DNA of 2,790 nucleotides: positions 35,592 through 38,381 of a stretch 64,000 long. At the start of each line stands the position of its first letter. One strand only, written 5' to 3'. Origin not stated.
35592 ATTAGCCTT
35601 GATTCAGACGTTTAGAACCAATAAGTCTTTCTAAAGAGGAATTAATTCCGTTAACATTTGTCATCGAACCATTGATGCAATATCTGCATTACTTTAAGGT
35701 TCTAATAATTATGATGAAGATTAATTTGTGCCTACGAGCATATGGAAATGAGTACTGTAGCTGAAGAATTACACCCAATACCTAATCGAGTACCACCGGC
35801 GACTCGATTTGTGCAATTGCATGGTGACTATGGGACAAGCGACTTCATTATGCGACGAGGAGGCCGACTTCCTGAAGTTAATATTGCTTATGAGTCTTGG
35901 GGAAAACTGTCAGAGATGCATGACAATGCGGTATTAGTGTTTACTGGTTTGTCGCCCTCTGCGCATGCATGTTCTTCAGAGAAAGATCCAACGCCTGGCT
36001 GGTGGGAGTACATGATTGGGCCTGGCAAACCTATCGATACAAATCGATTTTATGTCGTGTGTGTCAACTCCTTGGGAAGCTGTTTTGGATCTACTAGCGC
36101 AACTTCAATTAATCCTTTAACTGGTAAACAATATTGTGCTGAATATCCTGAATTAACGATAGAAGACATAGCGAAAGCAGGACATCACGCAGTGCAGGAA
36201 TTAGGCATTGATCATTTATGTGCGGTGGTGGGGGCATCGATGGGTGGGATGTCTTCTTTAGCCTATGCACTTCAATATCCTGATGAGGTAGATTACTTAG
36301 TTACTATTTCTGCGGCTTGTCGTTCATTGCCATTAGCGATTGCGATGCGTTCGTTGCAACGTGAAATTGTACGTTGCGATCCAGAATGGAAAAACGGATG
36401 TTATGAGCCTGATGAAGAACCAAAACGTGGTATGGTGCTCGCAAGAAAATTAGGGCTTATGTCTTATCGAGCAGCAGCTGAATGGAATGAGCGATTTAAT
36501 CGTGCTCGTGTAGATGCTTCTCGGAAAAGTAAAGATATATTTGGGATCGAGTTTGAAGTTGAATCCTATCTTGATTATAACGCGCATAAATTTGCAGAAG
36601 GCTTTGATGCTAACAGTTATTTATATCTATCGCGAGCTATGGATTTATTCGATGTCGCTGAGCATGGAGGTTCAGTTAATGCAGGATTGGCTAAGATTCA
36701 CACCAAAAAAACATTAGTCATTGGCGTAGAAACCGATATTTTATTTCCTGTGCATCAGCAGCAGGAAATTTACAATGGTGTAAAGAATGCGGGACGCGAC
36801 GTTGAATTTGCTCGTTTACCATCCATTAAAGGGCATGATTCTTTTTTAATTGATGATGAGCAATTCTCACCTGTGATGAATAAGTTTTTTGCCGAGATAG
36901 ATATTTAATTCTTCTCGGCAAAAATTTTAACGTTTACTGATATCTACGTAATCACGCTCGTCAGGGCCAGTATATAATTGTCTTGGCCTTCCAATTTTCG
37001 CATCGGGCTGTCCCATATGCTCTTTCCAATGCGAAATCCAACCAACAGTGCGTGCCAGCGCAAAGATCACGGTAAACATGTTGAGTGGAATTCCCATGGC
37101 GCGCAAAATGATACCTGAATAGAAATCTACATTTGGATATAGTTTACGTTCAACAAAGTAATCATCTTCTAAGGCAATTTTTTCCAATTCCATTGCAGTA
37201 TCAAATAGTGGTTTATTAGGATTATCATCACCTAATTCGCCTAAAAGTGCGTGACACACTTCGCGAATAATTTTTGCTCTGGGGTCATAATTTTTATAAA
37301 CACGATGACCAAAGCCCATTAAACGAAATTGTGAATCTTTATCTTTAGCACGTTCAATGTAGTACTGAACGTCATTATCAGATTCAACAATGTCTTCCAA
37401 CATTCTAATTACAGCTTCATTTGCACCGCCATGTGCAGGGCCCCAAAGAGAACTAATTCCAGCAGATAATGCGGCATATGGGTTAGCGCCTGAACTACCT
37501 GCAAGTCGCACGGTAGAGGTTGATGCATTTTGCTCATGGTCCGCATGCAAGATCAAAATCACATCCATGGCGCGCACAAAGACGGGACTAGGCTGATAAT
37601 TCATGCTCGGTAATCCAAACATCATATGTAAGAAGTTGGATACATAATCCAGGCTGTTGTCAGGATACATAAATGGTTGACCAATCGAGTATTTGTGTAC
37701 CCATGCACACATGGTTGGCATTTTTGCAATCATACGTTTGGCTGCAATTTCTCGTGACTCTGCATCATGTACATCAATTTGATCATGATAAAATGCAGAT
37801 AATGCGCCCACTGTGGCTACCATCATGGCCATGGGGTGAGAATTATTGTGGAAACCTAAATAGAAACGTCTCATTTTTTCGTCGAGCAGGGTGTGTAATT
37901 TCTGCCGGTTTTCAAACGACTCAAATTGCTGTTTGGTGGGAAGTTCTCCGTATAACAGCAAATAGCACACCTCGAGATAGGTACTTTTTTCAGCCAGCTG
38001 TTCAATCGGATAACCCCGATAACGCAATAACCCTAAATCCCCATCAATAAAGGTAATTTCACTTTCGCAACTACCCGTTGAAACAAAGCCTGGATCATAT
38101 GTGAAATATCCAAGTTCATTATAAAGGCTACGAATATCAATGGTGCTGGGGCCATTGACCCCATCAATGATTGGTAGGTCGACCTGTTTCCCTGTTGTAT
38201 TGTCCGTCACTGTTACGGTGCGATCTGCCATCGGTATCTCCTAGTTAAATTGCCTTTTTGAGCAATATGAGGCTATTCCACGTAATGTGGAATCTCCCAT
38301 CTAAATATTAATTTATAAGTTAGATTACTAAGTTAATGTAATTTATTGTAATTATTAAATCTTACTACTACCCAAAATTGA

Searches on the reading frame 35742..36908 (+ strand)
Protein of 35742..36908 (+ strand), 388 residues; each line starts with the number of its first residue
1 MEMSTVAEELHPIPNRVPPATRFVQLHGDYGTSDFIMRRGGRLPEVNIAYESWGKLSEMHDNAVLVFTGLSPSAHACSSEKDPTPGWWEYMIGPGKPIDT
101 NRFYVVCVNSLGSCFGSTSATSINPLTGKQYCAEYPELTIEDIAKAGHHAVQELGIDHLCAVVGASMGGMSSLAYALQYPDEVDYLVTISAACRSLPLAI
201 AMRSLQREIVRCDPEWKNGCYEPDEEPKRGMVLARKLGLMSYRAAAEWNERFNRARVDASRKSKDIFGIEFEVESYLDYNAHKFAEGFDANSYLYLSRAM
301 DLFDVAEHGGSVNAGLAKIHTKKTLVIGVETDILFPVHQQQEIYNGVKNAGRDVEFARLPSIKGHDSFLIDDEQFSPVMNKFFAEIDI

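Call 27: search_protein_families(library=ncbifam, proteins=[window:35742-36908:+], max_evalue=0.00001)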
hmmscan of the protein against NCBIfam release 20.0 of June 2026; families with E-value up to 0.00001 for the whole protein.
window:35742-36908:+ (388 aa): 11 families
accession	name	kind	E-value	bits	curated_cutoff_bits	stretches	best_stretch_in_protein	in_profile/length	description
NF001209.0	PRK00175.1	equivalog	1.4e-125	419.1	331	1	33-386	21-375/381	homoserine O-acetyltransferase MetX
TIGR01392.2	MetX_acetyl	equivalog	9.9e-115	383.3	500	1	33-383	3-350/351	homoserine O-acetyltransferase MetX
NF047916.1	MetX_succinyl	exception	2.8e-94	316.2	560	1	37-386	18-369/370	homoserine O-succinyltransferase MetX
NF047917.1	MetX_acetyl_MTB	exception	2.3e-92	309.9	475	1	33-384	13-360/361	homoserine O-acetyltransferase MetX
NF005262.1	PRK06765.1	equivalog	1.1e-69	235.2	450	1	30-383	7-365/366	E22 family MetX-like putative esterase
NF006449.0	PRK08775.1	equivalog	7.5e-48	163.2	296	1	37-386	39-340/344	homoserine O-succinyltransferase MetX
NF005757.0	PRK07581.1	subfamily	6.6e-35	120.6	332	1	32-374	12-324/339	hypothetical protein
NF005071.0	PRK06489.1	equivalog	4.8e-30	104.8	305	1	20-327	25-329/362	hypothetical protein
NF047915.1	homoser_Ac_Staph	exception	2.2e-28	99.5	500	1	40-383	18-313/320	homoserine O-acetyltransferase MetX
NF051488.1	bifunc_PcaDC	exception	2.3e-08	33.6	390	0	134-194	55-114/375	bifunctional 3-oxoadipate enol-lactonase/4-carboxymuconolactone decarboxylase PcaDC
TIGR03611.1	RutD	equivalog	2.6e-08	33.5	238.5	0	136-193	59-115/258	pyrimidine utilization protein D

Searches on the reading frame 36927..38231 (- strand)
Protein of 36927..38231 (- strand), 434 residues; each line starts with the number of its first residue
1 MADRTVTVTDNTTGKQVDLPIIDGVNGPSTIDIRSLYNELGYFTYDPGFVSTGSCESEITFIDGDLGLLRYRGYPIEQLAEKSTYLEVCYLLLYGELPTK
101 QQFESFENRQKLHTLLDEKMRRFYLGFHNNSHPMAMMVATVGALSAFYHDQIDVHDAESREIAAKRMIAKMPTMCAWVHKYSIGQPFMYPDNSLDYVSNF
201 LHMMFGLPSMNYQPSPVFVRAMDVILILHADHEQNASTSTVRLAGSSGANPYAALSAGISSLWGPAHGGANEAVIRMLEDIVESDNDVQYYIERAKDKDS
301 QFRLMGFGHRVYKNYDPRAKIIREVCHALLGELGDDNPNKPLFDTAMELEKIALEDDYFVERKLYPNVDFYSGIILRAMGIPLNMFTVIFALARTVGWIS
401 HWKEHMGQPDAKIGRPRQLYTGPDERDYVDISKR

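Call 27: search_protein_families(library=ncbifam, proteins=[window:36927-38231:-], max_evalue=0.00001)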
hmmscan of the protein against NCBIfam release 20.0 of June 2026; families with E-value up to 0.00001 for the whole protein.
window:36927-38231:- (434 aa): 21 families
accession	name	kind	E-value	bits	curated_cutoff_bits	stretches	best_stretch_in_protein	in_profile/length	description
NF004126.0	PRK05614.1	equivalog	2.1e-214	711.8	505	1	2-434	2-430/430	citrate synthase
TIGR01798.1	cit_synth_I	equivalog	2.1e-209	695.3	485.15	1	15-428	2-412/412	citrate synthase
NF010639.0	PRK14036.1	equivalog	3.7e-109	364.9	502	1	44-434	5-378/379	citrate synthase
TIGR01800.1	cit_synth_II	subfamily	5.2e-103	344.6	421.3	1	54-434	8-368/368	2-methylcitrate synthase/citrate synthase II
NF041157.1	Cit_synThplmales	equivalog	5e-97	325.4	590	1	57-434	16-376/377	citrate synthase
NF041301.1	Cit_synth_Halo_CitZ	equivalog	1.9e-90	303.6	550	1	55-434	15-379/379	citrate synthase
NF010640.0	PRK14037.1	subfamily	7.5e-88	294.9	504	1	58-434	17-377/377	citrate synthase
NF010638.0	PRK14035.1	equivalog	1.8e-80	270.5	572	1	54-434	13-372/372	citrate synthase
NF010637.0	PRK14034.1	equivalog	7e-79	265.4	594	1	68-434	24-371/372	citrate synthase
NF010636.0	PRK14033.1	equivalog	1.7e-75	254.2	479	1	58-429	22-373/376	bifunctional 2-methylcitrate synthase/citrate synthase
NF009006.1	PRK12351.1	equivalog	1.1e-74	251.1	550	1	69-434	30-376/376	bifunctional 2-methylcitrate synthase/citrate synthase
NF009005.0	PRK12350.1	subfamily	2.6e-65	221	332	1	54-428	13-355/366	citrate synthase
NF009004.0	PRK12349.1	equivalog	1e-64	218.8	508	1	44-425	6-368/372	citrate synthase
NF010635.0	PRK14032.1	subfamily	9.5e-60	202.4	426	1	67-434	67-448/448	citrate synthase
NF007128.0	PRK09569.1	subfamily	1.3e-43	149.3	344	1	56-422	49-425/437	citrate (Si)-synthase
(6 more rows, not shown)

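Call 28: find_homologous_proteins(query=window:36927-38231:-, max_evalue=1e-50)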
Query window:36927-38231:- (434 aa): 8000 proteins with E <= 1e-50 among 8000 candidates; the best 120 are listed.
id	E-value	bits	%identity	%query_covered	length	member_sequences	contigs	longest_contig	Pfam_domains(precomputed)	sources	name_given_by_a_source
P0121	0.0e+0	1008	100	100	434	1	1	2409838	PF00285.27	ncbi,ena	-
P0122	2.6e-269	911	89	100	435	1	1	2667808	PF00285.27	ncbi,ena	-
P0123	5.3e-267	904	88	100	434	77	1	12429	PF00285.27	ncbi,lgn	ncbi:MAG: citrate synthase [Pseudomonadota bacterium]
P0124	1.4e-265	899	87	100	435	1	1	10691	PF00285.27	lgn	-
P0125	1.4e-264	896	88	100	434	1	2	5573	PF00285.27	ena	-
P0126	2.9e-264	895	87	100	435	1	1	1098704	PF00285.27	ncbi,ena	-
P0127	5.2e-264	894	86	100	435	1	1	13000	PF00285.27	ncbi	-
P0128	5.5e-264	894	87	100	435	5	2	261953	PF00285.27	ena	-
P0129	3.5e-263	891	87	100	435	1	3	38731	PF00285.27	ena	-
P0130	7.5e-263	890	87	100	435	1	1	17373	PF00285.27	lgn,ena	-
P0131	1.3e-262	889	86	100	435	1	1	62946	PF00285.27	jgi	-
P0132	1.9e-262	889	86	100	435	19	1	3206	PF00285.27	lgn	-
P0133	2.3e-261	885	86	100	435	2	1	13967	PF00285.27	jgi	-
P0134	4.3e-261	884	86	100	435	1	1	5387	PF00285.27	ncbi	-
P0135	9.8e-261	883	86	100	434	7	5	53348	PF00285.27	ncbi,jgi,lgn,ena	jgi:citrate synthase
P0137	8.9e-258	873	85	100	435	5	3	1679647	PF00285.27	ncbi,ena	-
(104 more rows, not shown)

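Call 30: list_cluster_members(proteins=[P0121, P0122, P0126, P0137])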
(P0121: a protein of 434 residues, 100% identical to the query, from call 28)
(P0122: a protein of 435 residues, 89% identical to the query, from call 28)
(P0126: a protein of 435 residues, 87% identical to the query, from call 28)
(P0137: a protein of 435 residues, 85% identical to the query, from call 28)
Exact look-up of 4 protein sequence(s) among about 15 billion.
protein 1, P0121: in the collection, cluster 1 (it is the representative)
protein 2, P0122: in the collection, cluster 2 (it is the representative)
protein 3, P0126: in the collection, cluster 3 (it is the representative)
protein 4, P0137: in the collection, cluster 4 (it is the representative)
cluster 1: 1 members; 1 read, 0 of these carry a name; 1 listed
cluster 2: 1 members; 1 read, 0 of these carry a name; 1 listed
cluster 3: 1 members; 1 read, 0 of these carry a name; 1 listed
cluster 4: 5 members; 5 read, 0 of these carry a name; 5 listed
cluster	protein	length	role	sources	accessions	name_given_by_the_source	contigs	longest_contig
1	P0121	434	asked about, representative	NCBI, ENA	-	-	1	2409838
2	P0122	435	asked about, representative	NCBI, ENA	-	-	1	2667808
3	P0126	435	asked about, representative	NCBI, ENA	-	-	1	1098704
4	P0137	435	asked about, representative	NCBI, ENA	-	-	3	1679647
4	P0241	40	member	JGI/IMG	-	-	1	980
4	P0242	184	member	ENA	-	-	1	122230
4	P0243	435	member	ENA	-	-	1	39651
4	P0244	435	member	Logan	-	-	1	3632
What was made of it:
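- Tried and rejected: Cluster look-ups gave no names (call 30).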

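Call 31: find_encoding_contigs(protein=P0121, flank=1000, max_places=3)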
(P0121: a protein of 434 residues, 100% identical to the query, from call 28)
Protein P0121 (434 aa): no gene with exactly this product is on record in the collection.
